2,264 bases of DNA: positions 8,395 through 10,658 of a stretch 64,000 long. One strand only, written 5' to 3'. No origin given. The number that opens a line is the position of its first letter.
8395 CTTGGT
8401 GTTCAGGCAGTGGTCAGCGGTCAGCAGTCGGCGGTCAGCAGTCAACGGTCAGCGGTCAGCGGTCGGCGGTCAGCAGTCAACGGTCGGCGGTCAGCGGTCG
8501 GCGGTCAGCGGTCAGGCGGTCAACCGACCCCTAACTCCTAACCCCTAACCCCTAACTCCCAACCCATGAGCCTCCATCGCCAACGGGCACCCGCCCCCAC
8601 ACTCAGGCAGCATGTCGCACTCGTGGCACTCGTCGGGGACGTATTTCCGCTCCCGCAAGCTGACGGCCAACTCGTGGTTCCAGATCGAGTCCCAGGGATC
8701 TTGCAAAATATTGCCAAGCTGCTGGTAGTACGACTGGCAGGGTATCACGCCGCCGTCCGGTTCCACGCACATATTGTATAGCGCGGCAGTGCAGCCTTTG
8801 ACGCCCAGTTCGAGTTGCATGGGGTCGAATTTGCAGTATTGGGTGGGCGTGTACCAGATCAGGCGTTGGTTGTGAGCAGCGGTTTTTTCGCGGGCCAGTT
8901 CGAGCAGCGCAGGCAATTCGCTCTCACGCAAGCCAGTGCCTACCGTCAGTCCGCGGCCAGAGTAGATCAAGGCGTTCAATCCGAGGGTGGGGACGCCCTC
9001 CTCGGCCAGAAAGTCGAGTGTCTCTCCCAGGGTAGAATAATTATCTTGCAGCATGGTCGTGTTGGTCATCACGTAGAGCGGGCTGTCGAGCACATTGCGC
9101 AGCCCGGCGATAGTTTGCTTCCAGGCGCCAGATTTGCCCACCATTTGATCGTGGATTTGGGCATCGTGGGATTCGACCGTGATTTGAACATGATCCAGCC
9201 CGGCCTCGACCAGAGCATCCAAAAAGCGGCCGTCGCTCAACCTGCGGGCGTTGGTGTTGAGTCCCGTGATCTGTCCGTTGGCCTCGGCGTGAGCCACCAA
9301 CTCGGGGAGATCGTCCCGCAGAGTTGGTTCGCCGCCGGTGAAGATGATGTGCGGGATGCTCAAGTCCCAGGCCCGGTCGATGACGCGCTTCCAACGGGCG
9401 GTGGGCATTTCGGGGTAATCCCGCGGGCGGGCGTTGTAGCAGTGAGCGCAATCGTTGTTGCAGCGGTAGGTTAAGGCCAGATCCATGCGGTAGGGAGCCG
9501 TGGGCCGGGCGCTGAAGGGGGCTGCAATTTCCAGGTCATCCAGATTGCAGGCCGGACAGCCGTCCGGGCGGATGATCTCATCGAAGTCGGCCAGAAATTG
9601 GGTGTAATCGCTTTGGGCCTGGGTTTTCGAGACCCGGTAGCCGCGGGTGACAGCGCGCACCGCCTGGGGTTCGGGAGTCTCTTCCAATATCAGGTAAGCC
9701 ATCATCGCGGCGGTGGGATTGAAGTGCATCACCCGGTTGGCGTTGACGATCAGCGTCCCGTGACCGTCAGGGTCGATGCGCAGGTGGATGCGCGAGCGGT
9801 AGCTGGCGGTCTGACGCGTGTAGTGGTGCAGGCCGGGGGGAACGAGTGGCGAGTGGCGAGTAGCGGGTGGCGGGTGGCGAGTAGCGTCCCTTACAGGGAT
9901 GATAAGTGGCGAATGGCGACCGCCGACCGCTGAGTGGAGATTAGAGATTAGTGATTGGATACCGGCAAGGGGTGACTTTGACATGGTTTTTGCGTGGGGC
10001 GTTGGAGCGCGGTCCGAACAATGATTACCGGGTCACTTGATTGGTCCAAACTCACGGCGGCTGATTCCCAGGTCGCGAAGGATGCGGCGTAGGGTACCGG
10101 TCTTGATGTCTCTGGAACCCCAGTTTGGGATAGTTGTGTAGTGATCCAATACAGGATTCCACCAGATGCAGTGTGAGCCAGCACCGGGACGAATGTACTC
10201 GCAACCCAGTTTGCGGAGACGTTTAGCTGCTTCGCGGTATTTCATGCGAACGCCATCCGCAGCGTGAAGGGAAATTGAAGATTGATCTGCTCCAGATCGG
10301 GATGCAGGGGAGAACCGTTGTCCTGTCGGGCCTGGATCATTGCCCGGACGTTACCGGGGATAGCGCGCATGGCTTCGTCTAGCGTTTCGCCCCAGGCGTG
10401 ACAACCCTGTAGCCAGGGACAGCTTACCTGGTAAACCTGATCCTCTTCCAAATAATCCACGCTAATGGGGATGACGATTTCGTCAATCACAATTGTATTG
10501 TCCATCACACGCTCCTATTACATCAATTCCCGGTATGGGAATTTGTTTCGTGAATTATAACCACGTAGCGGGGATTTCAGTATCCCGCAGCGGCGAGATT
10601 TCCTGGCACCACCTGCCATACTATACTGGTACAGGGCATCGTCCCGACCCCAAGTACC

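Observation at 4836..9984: Candidate new lipid or lipopeptide module: RRE-like radical SAM/SPASM, CDP-alcohol phosphatidyltransferase, PatA/HtrB-like acyltransferase and a Cys-less rSAM paralogue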

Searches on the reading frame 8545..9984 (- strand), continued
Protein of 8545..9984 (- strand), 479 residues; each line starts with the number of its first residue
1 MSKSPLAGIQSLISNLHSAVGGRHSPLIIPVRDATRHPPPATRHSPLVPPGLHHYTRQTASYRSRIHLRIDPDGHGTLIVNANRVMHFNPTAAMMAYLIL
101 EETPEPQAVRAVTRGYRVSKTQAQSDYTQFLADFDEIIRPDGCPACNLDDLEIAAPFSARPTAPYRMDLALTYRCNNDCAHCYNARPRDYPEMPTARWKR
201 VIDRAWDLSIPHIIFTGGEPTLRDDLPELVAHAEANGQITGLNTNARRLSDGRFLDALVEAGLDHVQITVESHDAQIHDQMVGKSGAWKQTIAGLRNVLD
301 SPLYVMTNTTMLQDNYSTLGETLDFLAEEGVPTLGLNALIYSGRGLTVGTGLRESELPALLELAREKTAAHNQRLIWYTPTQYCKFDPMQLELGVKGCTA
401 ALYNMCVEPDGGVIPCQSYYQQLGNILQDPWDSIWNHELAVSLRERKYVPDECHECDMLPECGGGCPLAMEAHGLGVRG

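Call 57: search_protein_families(library=pfam, proteins=[L022:9656-10669:+, L043:3871-4212:+, L017:9288-10292:+, L001:10864-11487:+], max_evalue=0.01)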
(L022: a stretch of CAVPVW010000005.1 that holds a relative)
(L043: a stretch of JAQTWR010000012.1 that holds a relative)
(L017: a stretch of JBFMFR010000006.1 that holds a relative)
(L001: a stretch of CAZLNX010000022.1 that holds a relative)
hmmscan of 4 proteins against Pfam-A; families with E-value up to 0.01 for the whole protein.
L022:9656-10669:+ (337 aa): 0 families

L043:3871-4212:+ (113 aa): 4 families
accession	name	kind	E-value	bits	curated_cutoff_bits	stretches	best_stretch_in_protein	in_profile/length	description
PF08448.16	PAS_4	-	0.00035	21.2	23.1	1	10-65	4-58/110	PAS fold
PF24820.1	Diguanyl_cycl_sensor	-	0.0024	18.2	28.1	1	8-85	3-81/109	Diguanylate cyclase-like sensor domain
PF00989.32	PAS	-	0.009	16.4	22.6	0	10-65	10-69/113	PAS fold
PF13426.13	PAS_9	-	0.0097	16.6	27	0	11-70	1-60/103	PAS domain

L017:9288-10292:+ (334 aa): 4 families
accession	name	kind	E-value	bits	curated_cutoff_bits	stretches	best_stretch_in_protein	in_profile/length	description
PF07478.18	Dala_Dala_lig_C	-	1.9e-25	90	24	1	140-328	29-203/204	D-ala D-ala ligase C-terminus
PF02655.19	ATP-grasp_3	-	3.7e-05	24.3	23.2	1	115-299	3-155/160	ATP-grasp domain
PF13535.11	ATP-grasp_4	-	0.00018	21.6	27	1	147-202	2-67/160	ATP-grasp domain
PF08443.16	RimK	-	0.00049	20.2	21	0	268-303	136-169/188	RimK-like ATP-grasp domain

L001:10864-11487:+ (207 aa): 3 families
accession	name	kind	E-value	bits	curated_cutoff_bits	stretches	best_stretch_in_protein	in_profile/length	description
PF01569.27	PAP2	-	7.1e-16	58.6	27.2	1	91-200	5-121/130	PAP2 superfamily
PF05105.17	Phage_holin_4_1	-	0.0029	18.1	22.2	1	65-111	4-45/116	Bacteriophage holin family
PF05987.18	DUF898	-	0.003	17.2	28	1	18-177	132-260/336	Bacterial protein of unknown function (DUF898)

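Call 63: search_protein_families(library=padloc, proteins=[window:8545-9984:-], max_evalue=0.001)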
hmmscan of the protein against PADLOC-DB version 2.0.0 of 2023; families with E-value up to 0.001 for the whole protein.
window:8545-9984:- (479 aa): 3 families
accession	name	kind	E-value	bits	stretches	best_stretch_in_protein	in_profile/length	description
PDLC02903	pVip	-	2.1e-13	48.3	1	170-289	5-117/257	Viperins not associated with kinases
PDLC02904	pVip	-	6.1e-13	46.9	1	170-317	8-155/262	Viperins associated with kinases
PDLC02905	pVip-kinase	-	1.7e-05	22.2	1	175-276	192-297/474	Viperin-kinase fusion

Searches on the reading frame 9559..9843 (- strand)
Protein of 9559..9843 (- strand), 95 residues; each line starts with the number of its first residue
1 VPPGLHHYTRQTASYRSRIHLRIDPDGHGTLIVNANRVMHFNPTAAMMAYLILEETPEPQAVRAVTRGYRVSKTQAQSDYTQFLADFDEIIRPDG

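Call 49: search_solved_structures(query=A3, max_evalue=10, show_alignments=2)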
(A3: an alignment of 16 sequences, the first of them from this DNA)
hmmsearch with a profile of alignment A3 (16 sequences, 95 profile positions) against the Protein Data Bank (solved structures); distinct sequences matched with E-value up to 10: 2.
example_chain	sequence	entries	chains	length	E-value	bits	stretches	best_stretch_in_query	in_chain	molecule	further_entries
6jx3_B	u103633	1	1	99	6.6e-05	26.2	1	20-89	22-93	TfuB1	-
6gcs_O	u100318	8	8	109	1.2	12.6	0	42-94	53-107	ACPM1 SUBUNIT | Acyl carrier protein ACPM1 of NADH:Ubiquinone Oxidoreductase (Complex I)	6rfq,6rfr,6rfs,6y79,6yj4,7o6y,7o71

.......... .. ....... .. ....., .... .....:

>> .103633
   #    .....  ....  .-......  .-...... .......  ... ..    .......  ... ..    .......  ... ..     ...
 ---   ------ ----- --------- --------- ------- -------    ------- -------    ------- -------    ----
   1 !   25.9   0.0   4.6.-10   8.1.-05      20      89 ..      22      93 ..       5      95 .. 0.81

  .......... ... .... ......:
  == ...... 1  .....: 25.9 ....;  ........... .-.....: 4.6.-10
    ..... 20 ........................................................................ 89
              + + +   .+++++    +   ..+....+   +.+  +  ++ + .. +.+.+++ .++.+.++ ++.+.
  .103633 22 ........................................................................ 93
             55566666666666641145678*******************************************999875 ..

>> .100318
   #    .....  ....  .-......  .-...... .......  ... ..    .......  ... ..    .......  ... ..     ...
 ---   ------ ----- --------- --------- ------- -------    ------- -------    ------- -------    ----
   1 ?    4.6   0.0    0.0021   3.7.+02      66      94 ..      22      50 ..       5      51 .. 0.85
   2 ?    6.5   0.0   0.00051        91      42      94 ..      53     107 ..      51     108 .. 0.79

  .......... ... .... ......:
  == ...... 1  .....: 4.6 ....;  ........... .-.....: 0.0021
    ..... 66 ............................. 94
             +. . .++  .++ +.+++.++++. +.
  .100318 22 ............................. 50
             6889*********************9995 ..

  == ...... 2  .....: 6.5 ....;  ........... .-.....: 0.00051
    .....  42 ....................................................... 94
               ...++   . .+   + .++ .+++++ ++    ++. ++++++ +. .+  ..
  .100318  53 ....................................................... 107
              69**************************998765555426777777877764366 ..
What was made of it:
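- On RRE-dependent radical SAM/SPASM peptide maturases (RiPP-type): The N-terminal profile hits TfuB1 (6jx3_B) at E 6.6e-5 (call 49).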

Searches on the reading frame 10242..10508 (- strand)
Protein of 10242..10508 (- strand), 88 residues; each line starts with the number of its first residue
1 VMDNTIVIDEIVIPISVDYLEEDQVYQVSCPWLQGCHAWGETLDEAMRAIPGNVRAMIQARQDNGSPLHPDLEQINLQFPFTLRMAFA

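Call 8: search_protein_families(library=pfam, proteins=[window:10242-10508:-], max_evalue=0.1)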
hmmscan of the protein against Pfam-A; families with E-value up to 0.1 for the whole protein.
window:10242-10508:- (88 aa): 2 families
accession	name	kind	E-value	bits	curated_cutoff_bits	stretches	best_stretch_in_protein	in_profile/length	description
PF15919.11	HicB_lk_antitox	-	6.1e-07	30.1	27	1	14-68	2-55/123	HicB_like antitoxin of bacterial toxin-antitoxin system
PF21748.3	UPF0150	-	0.067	13.6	27.3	1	18-48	13-43/64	UPF0150-like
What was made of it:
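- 10033..10508 (-): hicB-hicA toxin-antitoxin cassette inserted between the tail protein and A. It is not part of the system. HicB_lk_antitox, E 6e-7 (call 8).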

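Call 9: search_protein_families(library=ncbifam, proteins=[window:10242-10508:-], max_evalue=0.1)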
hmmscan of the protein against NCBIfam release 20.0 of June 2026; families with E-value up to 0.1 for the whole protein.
window:10242-10508:- (88 aa): 0 families
